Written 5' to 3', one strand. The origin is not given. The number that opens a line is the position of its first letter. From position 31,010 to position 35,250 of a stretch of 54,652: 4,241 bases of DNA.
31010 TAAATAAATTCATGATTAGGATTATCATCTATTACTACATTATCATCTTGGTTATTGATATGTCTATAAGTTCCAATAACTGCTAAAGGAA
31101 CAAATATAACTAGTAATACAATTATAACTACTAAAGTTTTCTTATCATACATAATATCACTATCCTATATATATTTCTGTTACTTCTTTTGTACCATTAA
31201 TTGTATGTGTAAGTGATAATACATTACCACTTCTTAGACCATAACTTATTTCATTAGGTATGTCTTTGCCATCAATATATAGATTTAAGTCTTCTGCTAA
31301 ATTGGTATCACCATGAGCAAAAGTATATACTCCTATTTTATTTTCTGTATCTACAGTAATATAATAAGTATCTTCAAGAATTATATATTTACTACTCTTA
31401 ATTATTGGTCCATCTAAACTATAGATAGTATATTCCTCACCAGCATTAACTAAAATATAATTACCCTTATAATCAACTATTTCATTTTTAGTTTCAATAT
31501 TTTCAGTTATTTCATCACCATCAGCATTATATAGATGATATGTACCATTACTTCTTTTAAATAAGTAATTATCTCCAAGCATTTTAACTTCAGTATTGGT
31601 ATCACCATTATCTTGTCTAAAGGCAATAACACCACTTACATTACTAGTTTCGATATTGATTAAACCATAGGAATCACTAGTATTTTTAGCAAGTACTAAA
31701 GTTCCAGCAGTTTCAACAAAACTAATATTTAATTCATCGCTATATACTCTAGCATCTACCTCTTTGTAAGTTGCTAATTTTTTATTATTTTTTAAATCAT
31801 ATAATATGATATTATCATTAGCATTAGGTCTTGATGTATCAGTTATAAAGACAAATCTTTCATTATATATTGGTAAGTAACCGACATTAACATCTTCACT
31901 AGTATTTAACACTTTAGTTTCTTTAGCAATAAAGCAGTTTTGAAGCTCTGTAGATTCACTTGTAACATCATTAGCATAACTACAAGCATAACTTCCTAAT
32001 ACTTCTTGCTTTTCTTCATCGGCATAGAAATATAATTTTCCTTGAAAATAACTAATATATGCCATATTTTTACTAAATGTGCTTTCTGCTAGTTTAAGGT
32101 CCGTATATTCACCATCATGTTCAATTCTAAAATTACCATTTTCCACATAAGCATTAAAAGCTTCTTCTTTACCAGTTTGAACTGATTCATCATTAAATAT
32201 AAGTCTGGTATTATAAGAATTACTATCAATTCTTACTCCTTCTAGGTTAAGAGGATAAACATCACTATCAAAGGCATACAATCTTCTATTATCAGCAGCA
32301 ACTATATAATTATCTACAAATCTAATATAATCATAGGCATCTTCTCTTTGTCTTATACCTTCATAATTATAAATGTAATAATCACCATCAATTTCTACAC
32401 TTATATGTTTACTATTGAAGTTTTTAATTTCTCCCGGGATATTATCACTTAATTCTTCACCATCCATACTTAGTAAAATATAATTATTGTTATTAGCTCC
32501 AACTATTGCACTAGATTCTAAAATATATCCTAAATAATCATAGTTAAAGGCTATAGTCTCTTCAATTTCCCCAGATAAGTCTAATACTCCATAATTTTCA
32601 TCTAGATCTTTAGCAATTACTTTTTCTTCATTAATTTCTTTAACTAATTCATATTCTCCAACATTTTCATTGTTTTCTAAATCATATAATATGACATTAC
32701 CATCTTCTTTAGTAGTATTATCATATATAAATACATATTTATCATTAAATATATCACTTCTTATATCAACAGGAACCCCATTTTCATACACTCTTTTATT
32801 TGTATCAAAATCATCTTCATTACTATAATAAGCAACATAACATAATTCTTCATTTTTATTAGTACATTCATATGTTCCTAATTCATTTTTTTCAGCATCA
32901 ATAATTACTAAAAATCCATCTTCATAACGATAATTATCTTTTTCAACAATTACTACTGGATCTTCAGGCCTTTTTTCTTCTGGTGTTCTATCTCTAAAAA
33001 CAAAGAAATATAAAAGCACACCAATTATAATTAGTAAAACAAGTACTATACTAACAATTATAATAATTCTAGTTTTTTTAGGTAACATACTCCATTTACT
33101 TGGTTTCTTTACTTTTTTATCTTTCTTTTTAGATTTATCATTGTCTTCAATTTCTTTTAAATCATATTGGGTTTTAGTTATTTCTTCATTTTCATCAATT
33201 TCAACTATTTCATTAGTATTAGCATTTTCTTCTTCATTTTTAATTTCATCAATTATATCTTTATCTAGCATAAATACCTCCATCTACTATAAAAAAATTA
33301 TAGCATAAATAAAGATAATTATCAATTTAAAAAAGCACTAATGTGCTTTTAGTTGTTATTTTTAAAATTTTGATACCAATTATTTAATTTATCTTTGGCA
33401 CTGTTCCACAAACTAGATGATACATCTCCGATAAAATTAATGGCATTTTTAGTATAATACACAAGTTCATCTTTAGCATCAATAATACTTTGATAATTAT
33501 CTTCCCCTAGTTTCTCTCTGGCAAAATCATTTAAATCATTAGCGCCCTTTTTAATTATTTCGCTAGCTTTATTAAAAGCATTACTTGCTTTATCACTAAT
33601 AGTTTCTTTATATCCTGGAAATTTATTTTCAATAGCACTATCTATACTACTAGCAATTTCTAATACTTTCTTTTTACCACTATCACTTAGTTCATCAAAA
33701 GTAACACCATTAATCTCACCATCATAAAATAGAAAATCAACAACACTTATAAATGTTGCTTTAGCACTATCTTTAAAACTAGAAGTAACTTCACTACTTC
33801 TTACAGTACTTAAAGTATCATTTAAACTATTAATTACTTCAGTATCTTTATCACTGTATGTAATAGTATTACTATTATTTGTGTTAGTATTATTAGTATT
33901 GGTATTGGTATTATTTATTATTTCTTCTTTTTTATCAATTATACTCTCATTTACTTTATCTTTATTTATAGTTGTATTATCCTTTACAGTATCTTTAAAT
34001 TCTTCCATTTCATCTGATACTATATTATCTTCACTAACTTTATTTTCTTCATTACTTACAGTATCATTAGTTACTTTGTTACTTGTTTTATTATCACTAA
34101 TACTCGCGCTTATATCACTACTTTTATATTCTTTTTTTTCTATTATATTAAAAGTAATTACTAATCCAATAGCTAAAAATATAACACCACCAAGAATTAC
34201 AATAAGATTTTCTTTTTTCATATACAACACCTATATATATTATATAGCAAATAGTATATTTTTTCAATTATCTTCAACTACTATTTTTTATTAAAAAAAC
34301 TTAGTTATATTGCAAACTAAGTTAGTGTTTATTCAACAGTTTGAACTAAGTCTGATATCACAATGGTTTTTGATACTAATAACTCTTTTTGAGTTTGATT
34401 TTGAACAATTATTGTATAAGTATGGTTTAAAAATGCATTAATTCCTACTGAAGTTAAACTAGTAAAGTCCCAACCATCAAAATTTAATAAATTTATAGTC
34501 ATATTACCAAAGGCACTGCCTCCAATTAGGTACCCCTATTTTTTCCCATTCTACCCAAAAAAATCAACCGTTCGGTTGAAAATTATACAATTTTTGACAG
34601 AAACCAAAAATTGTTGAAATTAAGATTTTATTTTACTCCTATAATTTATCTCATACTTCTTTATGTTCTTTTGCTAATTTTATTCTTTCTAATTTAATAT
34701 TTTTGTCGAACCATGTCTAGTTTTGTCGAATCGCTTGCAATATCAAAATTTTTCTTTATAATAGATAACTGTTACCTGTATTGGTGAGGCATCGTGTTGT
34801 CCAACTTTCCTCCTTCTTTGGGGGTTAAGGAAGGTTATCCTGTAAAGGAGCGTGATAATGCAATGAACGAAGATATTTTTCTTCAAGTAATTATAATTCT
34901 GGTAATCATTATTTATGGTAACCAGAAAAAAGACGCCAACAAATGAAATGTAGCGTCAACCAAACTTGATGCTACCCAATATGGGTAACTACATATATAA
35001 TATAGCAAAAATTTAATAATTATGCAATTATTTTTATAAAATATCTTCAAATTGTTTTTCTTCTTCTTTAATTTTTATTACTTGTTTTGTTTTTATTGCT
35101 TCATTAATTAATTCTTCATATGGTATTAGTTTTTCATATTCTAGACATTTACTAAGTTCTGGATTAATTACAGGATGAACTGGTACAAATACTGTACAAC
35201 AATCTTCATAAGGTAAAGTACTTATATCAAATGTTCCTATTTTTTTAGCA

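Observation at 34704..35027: Spo0A-box-fronted promoter driving an anti-SD leader and a 27-aa hydrophobic peptide, opposed by a small convergent antisense RNA (type I toxin-antitoxin-like module under predicted sporulation control)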

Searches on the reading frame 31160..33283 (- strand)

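Call 22: search_protein_families(library=pfam, max_evalue=10, proteins=[window:31160-33283:-])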
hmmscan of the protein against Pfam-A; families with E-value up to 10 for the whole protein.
window:31160-33283:- (707 aa): 7 families
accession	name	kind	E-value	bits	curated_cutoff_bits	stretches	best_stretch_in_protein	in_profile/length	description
PF06024.17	Orf78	-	7.4e-05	23.4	29.4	1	44-104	41-95/101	Orf78 (ac78)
PF06365.17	CD34_antigen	-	0.0069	16.8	26.3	1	23-117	64-154/204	CD34/Podocalyxin family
PF14610.12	Psg1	-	0.07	13.3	30.1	1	51-98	134-181/186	Ykl077w/Psg1 (Pma1 Stabilization in Golgi)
PF17474.7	U71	-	0.081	13.3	25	1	598-620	17-37/52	Tegument protein UL11 homolog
PF09716.15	ETRAMP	-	0.27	11.7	29.1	1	49-91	28-71/81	Malarial early transcribed membrane protein (ETRAMP)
PF12698.13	ABC2_membrane_3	-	0.79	9.2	31.6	1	75-299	4-151/347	ABC-2 family transporter protein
PF07904.18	Eaf7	-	3.1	8.7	22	0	10-60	26-76/97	Chromatin modification-related protein EAF7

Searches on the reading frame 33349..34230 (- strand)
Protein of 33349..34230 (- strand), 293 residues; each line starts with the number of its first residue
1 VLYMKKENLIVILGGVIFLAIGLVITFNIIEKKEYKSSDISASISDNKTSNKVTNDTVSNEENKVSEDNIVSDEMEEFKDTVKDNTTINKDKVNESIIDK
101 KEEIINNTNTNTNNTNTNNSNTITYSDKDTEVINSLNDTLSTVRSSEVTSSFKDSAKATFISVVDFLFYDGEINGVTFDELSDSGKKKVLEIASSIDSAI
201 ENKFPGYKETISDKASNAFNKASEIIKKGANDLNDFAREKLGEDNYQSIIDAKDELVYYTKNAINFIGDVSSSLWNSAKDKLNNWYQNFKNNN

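Call 22: search_protein_families(library=pfam, max_evalue=10, proteins=[window:33349-34230:-])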
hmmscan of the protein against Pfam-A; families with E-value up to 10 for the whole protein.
window:33349-34230:- (293 aa): 6 families
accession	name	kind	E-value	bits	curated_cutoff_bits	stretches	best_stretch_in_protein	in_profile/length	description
PF23405.1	WD40_APC4_C-half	-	0.013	16.1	27.6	1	127-191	28-93/168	APC4, WD40 domain C-terminal half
PF02706.20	Wzz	-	0.12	13.2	25.5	1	5-65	13-71/91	Chain length determinant protein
PF02535.28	Zip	-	0.29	10.7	35.1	1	9-110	79-164/323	ZIP Zinc transporter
PF03040.20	CemA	-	0.4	11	27.4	1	47-163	38-156/229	CemA family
PF22251.1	PFF1_TM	-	0.82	9.6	32.3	1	44-121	130-206/300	Vacuolar membrane protease, transmembrane domain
PF01080.22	Presenilin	-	0.94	8.6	34.3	1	45-169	226-342/408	Presenilin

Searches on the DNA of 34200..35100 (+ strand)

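Call 6: search_rna_families(source=window, start=34200, end=35100, threshold=evalue, max_evalue=10, show_alignments=4)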
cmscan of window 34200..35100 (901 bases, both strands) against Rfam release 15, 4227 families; matches with E-value up to 10: 5.
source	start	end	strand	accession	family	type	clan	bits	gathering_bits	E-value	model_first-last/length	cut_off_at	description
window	34425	34459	-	RF01349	CRISPR-DR40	Gene; CRISPR;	-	21.5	42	2.2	1-30/30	no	CRISPR RNA direct repeat element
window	34293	34347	-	RF01065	23S-methyl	Cis-reg;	-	18.3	50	4.6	1-102/102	no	23S methyl RNA motif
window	34524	34592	-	RF02984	DUF3800-X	Gene; sRNA;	-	15.8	38.2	4.5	1-73/73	no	DUF3800-X RNA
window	34580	34621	-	RF03765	mir-2059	Gene; miRNA;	-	15.1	90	9.2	14-55/68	no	mir-2059 microRNA precursor family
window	34893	34973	-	RF02763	IsrM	Gene; sRNA;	-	11.3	376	1.4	1-329/329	no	IsrM sRNA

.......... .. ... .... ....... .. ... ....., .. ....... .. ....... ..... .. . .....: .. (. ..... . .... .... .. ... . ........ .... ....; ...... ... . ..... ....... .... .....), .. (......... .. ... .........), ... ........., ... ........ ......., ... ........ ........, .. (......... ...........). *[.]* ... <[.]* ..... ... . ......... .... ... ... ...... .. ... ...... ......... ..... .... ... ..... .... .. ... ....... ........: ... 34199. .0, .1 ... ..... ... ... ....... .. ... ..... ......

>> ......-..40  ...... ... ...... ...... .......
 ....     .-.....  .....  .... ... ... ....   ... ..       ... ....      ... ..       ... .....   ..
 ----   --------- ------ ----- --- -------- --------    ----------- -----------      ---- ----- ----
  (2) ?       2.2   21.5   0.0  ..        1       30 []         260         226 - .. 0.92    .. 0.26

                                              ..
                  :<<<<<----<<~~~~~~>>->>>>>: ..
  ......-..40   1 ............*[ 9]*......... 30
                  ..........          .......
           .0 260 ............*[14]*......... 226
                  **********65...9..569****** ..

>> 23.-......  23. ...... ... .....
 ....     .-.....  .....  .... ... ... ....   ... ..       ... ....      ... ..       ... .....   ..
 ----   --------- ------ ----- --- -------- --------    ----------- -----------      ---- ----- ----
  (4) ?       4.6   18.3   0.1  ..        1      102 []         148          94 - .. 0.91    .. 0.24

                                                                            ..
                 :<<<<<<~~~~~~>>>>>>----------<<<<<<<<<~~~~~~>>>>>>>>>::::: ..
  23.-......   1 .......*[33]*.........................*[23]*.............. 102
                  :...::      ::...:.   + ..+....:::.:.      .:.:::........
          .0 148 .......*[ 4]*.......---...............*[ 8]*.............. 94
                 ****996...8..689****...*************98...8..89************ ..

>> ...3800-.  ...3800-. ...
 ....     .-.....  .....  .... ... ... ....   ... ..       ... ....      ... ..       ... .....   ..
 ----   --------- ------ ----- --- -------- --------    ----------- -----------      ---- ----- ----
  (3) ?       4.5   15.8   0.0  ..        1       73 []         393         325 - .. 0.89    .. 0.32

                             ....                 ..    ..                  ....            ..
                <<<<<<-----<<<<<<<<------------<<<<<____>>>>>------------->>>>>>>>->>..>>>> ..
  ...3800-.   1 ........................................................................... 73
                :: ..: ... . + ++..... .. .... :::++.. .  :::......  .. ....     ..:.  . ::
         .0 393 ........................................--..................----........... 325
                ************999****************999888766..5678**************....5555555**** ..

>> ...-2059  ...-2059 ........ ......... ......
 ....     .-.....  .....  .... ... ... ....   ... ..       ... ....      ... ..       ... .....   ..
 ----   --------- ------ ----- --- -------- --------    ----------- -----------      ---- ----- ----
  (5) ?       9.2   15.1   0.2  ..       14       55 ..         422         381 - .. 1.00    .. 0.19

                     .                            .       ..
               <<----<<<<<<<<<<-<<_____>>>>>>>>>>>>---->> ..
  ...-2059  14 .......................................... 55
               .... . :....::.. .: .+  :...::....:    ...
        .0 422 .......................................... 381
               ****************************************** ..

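Call 47: search_dna_similar(query=window:34690-35035:+, collection=plasmids, mode=distant, max_evalue=0.01)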
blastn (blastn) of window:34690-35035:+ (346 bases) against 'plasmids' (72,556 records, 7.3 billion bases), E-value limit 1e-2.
Records with a match: 2; places in all: 2; records where one place covers at least 80% of the query: 0.
Best place of each record, by identity: 80-90% 2.
By first word of the organism name: Deferribacter 1; Nitrosomonas 1.
By predicted mobility (MOB-suite, as given by PLSDB): non-mobilizable 1; conjugative 1.
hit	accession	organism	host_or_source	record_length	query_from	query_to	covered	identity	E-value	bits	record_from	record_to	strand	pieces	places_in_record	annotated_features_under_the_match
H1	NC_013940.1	Deferribacter desulfuricans SSM1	-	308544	304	346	12%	84.4%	7e-3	48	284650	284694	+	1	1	none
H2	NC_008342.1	Nitrosomonas eutropha C91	-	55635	155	194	12%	87.8%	7e-3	49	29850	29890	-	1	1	none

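Call 48: search_dna_similar(query=window:34690-35035:+, collection=phages, mode=distant, max_evalue=0.01)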
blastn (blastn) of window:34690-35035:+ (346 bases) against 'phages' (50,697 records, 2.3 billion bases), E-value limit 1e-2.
Records with a match: 1; places in all: 1; records where one place covers at least 80% of the query: 0.
Best place of each record, by identity: 80-90% 1.
By first word of the organism name: Prevotella 1.
By host as written in the record: Prevotella sp. 1.
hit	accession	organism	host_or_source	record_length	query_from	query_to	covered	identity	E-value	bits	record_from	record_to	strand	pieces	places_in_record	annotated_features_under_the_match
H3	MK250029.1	Prevotella phage Lak-C1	Prevotella sp.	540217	304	345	12%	85.7%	6e-4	50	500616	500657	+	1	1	record has no annotation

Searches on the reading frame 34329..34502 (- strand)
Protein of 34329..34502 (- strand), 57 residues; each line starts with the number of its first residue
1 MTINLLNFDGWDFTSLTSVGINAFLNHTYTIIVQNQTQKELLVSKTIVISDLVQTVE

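Call 22: search_protein_families(library=pfam, max_evalue=10, proteins=[window:34329-34502:-])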
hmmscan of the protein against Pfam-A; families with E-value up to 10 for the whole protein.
window:34329-34502:- (57 aa): 0 families

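Call 23: search_protein_families(library=padloc, max_evalue=10, proteins=[window:34329-34502:-])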
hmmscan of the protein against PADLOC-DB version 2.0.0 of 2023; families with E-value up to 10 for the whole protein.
window:34329-34502:- (57 aa): 0 families

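Call 91: find_homologous_proteins(query=window:34329-34502:-, max_evalue=0.01)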
Query window:34329-34502:- (57 aa): 2 proteins with E <= 0.01 among 2 candidates.
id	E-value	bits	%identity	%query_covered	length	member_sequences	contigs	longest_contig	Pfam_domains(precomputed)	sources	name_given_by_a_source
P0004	2.9e-28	113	100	100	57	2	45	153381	-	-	-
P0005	2.1e-27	110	98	100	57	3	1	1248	-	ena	-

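Call 92: find_encoding_contigs(protein=P0004, flank=2500, max_places=8)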
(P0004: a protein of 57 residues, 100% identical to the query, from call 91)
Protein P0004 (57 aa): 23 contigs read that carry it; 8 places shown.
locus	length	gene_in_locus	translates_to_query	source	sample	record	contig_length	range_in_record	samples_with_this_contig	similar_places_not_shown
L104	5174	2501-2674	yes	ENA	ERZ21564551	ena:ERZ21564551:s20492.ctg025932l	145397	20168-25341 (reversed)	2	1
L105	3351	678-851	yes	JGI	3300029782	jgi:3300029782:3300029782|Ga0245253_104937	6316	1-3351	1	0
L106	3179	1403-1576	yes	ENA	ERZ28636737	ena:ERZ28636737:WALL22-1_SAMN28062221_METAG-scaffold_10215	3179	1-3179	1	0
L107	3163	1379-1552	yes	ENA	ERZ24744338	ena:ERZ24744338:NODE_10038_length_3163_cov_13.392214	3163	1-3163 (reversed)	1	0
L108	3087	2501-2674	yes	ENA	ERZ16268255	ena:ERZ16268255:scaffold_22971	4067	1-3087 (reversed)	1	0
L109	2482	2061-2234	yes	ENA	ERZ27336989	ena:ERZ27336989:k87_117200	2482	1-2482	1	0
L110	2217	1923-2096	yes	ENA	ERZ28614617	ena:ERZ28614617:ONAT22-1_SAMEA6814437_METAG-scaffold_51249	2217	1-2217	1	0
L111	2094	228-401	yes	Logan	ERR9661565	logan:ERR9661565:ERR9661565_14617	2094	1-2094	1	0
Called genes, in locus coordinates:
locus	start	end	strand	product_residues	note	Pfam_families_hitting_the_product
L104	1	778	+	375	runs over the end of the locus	PF00266:Aminotran_5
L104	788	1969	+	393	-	PF22025:ThiI_fer, PF02926:THUMP, PF02568:ThiI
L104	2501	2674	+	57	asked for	-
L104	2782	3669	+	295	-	-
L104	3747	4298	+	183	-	PF06024:Orf78 (faint)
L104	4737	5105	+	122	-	-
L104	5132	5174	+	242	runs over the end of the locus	-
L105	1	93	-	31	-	?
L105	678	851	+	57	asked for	-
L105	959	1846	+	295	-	-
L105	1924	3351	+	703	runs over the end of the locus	-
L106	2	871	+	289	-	?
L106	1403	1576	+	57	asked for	-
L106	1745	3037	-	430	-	-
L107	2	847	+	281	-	?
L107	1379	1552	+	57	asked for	-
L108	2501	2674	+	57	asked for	-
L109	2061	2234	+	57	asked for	-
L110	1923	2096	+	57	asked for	-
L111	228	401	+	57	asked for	-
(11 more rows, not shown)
